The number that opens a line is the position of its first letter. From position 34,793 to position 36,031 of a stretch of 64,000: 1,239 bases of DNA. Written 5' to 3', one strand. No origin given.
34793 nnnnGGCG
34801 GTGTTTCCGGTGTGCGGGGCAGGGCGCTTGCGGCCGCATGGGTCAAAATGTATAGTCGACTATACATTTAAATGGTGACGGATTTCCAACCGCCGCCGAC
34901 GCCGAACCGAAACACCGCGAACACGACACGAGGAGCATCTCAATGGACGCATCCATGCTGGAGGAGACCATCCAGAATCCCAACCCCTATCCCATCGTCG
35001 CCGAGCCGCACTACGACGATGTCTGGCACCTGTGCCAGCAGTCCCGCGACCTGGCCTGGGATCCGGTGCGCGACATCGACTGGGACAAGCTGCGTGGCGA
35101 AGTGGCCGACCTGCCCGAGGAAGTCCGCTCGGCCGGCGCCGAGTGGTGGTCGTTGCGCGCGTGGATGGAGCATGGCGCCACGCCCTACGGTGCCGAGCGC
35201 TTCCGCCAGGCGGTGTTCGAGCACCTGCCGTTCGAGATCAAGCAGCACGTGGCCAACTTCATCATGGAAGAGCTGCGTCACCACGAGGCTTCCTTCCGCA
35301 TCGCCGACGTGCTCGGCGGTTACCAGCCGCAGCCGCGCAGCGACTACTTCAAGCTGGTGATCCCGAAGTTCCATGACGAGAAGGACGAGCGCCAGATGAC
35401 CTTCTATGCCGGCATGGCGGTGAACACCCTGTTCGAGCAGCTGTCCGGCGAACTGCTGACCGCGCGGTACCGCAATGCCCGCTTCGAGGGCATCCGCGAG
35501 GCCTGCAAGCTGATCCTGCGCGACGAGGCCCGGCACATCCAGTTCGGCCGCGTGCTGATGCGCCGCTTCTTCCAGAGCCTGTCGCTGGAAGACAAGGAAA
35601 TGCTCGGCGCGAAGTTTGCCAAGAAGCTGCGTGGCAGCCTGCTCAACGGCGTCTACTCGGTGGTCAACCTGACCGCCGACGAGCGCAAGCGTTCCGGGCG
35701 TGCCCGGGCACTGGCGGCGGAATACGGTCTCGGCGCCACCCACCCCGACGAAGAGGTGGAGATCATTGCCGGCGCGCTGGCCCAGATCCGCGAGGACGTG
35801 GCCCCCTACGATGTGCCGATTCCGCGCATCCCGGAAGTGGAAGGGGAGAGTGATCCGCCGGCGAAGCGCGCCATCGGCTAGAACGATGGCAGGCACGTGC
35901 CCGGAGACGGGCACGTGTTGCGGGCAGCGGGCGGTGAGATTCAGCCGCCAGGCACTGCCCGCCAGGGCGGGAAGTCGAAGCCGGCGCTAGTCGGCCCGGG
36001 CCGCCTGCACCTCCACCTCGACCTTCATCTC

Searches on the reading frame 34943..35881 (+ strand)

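Call 69: search_protein_families(library=pfam, proteins=[window:34943-35881:+], max_evalue=0.0001)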
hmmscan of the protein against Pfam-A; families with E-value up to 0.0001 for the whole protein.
window:34943-35881:+ (312 aa): 1 family
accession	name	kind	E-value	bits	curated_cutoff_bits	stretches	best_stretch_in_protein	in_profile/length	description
PF11583.14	AurF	-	8.1e-06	25.6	29.6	0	149-230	153-231/282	P-aminobenzoate N-oxygenase AurF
